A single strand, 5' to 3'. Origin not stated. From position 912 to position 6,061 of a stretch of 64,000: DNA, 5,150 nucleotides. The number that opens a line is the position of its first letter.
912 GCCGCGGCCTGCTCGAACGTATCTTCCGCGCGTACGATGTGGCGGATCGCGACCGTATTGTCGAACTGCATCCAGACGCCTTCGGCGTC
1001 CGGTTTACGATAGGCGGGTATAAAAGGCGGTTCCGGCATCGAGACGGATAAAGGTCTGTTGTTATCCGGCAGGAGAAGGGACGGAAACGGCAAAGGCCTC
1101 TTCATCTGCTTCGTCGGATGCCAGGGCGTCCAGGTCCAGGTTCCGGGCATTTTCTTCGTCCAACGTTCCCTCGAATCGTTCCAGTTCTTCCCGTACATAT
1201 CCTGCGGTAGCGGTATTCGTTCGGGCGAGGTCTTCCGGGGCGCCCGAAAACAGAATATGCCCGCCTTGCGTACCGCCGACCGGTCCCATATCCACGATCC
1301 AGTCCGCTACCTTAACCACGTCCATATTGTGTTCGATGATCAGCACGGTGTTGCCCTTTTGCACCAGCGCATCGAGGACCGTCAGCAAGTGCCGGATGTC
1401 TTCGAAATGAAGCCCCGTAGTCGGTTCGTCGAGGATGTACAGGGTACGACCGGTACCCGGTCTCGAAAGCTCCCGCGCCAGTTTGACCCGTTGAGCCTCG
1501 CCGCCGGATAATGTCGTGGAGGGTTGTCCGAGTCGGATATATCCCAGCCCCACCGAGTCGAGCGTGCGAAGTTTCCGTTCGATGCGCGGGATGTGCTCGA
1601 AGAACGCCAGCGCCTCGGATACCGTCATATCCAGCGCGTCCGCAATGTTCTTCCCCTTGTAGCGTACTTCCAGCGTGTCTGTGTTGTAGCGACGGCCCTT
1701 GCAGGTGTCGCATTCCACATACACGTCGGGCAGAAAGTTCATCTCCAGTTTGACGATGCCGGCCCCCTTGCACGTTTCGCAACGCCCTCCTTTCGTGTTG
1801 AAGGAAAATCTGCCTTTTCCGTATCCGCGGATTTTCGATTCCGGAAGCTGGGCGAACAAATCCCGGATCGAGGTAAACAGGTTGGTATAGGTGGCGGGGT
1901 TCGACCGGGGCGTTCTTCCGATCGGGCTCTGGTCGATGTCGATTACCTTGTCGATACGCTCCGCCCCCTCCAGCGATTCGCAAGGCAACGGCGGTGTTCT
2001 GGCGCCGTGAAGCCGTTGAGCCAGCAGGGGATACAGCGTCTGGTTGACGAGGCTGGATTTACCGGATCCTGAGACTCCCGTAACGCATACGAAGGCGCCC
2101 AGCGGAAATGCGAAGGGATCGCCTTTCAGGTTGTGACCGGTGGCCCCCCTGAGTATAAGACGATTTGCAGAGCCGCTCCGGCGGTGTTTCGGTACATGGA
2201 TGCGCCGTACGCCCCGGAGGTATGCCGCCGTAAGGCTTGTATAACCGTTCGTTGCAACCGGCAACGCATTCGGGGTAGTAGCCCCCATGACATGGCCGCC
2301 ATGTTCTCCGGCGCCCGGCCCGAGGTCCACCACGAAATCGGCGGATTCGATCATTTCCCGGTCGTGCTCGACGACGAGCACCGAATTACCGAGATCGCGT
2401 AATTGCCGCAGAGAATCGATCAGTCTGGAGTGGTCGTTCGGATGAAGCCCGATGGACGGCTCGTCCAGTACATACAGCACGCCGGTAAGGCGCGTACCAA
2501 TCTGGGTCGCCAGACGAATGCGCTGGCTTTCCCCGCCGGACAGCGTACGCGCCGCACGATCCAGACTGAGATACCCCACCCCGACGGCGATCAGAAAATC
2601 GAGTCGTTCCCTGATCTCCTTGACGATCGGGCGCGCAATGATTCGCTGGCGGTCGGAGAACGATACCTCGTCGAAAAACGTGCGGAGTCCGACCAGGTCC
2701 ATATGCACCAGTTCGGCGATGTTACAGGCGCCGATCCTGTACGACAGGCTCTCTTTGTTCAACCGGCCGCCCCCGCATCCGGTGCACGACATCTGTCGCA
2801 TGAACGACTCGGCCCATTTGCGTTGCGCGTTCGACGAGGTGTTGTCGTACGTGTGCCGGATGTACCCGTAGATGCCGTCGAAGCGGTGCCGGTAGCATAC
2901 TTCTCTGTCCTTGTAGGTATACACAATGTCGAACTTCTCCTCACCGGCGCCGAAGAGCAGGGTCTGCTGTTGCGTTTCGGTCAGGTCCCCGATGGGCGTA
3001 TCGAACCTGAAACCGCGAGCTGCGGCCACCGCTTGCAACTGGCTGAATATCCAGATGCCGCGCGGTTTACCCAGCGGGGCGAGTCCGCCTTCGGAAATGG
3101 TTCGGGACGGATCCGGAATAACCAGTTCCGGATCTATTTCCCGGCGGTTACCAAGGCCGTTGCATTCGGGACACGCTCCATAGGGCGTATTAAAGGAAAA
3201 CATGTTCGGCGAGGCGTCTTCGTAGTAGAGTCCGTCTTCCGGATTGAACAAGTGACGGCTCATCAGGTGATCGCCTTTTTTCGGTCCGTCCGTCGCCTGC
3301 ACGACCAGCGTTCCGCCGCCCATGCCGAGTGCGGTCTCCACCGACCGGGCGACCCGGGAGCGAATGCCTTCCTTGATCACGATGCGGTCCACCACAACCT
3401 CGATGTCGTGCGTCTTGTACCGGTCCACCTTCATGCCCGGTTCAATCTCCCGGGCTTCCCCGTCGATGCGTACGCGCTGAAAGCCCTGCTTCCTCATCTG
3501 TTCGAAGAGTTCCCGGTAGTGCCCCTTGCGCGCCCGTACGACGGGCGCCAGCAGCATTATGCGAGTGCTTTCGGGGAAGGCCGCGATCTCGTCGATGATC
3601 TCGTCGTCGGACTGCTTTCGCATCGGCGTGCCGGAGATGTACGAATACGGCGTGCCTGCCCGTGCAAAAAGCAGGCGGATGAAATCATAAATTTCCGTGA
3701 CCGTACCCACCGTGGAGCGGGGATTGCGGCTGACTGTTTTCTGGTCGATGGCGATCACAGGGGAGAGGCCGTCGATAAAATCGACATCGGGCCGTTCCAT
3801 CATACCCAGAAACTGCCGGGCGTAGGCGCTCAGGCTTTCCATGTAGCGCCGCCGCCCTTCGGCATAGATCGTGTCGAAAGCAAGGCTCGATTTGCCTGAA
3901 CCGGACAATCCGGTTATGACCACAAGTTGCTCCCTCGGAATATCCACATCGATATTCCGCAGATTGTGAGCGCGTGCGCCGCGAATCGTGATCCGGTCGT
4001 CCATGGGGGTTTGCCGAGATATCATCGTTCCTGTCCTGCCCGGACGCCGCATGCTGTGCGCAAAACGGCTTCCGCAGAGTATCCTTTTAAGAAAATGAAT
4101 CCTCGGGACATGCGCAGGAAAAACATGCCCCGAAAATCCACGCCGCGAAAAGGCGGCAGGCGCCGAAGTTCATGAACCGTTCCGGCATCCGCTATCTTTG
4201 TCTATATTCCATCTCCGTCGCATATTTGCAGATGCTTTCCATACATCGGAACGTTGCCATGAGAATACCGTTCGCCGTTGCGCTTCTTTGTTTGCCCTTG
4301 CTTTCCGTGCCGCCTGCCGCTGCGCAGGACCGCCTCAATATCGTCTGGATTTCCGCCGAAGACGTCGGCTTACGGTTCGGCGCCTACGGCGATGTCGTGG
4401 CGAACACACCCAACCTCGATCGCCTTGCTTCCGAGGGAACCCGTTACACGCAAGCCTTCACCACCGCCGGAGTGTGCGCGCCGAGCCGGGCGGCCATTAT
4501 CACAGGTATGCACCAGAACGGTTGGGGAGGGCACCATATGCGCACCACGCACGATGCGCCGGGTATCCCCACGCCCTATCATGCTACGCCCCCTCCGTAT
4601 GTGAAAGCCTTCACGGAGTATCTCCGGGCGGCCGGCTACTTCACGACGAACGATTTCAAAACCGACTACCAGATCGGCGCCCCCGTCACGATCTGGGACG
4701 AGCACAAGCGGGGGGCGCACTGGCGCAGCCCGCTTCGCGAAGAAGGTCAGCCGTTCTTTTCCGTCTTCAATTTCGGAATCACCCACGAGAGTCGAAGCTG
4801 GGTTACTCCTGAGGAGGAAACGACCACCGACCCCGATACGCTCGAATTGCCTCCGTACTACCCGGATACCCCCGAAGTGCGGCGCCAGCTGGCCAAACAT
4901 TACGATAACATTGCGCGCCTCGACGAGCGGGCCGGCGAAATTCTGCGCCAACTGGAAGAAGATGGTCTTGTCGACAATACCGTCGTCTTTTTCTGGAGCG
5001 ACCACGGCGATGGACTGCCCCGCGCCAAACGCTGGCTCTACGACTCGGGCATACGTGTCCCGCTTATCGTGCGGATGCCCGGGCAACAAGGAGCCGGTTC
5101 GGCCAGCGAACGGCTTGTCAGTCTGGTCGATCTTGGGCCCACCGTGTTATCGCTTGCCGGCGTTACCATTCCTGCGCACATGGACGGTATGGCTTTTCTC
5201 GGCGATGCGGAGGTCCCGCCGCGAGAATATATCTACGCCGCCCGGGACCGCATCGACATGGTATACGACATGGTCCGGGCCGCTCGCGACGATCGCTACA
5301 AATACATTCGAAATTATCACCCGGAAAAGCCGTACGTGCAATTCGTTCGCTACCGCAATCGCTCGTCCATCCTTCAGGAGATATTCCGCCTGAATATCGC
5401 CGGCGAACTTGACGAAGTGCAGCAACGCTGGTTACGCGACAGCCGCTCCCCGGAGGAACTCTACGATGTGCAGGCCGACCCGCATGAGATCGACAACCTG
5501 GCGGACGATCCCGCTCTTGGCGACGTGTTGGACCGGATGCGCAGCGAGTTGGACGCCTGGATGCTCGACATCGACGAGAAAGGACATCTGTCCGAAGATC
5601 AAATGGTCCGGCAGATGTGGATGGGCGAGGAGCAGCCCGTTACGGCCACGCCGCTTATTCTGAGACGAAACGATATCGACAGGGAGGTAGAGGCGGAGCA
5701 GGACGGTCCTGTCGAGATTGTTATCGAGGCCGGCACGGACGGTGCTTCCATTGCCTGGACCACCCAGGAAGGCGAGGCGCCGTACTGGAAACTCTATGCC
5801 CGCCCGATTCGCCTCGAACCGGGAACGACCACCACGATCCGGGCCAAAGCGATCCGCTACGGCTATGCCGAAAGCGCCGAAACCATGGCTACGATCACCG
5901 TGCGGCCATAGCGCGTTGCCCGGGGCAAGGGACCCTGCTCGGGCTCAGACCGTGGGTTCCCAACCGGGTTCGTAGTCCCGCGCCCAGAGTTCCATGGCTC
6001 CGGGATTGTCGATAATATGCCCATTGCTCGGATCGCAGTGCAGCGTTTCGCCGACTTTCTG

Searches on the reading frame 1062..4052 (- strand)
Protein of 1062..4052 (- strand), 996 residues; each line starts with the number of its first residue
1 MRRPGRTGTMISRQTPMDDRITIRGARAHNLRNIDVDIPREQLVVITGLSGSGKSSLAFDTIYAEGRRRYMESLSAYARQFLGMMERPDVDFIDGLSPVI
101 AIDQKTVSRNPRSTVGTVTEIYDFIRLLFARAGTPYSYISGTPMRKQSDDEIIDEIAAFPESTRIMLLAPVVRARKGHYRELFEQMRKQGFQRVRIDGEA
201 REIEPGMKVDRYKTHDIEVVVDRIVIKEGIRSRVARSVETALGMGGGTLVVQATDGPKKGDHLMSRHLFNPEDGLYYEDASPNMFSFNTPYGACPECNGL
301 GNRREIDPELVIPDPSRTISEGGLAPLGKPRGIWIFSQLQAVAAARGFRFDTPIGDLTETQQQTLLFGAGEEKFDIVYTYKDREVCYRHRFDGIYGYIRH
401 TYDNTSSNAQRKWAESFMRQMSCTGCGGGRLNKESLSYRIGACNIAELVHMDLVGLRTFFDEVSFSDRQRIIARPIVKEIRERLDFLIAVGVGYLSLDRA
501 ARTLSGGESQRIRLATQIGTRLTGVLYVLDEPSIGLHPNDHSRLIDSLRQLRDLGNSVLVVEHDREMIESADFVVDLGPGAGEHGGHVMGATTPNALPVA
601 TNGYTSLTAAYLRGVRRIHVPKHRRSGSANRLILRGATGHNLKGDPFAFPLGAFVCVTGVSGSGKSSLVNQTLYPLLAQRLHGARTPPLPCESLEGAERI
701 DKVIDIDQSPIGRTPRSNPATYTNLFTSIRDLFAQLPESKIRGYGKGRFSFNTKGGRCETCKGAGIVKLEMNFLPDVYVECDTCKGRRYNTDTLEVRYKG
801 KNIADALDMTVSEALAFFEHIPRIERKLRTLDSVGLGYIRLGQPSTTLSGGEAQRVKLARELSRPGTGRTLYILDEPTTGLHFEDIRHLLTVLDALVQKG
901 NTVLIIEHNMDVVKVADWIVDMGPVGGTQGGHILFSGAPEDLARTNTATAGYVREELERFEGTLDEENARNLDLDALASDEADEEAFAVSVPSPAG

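Call 66: search_protein_families(library=pfam, max_evalue=0.000001, proteins=[window:1062-4052:-])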
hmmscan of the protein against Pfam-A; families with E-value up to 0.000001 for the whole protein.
window:1062-4052:- (996 aa): 6 families
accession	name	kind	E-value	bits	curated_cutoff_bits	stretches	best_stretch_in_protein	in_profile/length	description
PF17760.6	UvrA_inter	-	8.3e-39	132.3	23.3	1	147-254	1-108/109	UvrA interaction domain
PF17755.6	UvrA_DNA-bind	-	3.4e-29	101.8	23.2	1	307-415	1-109/110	UvrA DNA-binding domain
PF00005.33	ABC_tran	-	1.5e-18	68.2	25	0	814-879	79-137/137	ABC transporter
PF02463.25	SMC_N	-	4.1e-11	43.2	40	0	182-575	123-209/220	RecF/RecN/SMC N terminal domain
PF20703.3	nSTAND1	-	2e-08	34.8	27.1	0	653-685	34-66/379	Novel STAND NTPase 1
PF13191.12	AAA_16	-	4.2e-08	34.3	32.6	0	654-691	26-60/167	AAA ATPase domain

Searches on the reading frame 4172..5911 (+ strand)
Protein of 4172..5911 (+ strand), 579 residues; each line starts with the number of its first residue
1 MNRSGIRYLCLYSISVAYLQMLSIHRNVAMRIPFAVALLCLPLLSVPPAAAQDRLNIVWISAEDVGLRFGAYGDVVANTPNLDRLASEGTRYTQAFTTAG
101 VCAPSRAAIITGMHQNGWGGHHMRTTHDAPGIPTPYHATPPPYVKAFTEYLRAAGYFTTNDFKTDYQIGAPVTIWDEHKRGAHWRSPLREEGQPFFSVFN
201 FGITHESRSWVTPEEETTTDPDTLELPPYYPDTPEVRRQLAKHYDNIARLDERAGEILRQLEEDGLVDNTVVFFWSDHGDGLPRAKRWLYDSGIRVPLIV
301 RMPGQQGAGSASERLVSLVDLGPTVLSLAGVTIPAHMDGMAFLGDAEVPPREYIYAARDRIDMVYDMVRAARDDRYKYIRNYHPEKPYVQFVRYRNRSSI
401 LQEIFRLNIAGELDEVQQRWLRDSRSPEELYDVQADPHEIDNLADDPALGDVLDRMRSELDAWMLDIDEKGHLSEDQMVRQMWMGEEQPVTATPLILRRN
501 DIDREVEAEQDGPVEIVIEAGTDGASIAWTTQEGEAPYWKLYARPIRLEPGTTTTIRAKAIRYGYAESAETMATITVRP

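Call 66: search_protein_families(library=pfam, max_evalue=0.000001, proteins=[window:4172-5911:+])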
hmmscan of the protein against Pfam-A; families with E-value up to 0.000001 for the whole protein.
window:4172-5911:+ (579 aa): 3 families
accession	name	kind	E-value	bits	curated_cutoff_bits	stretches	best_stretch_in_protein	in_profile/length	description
PF00884.28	Sulfatase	-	2.5e-38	132.5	25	2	189-331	159-301/301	Sulfatase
PF16347.10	SGSH_C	-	1.8e-19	70.8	29.3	1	286-383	8-111/154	N-sulphoglucosamine sulphohydrolase, C-terminal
PF01663.27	Phosphodiest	-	5.9e-07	29.8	23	0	66-279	8-220/342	Type I phosphodiesterase / nucleotide pyrophosphatase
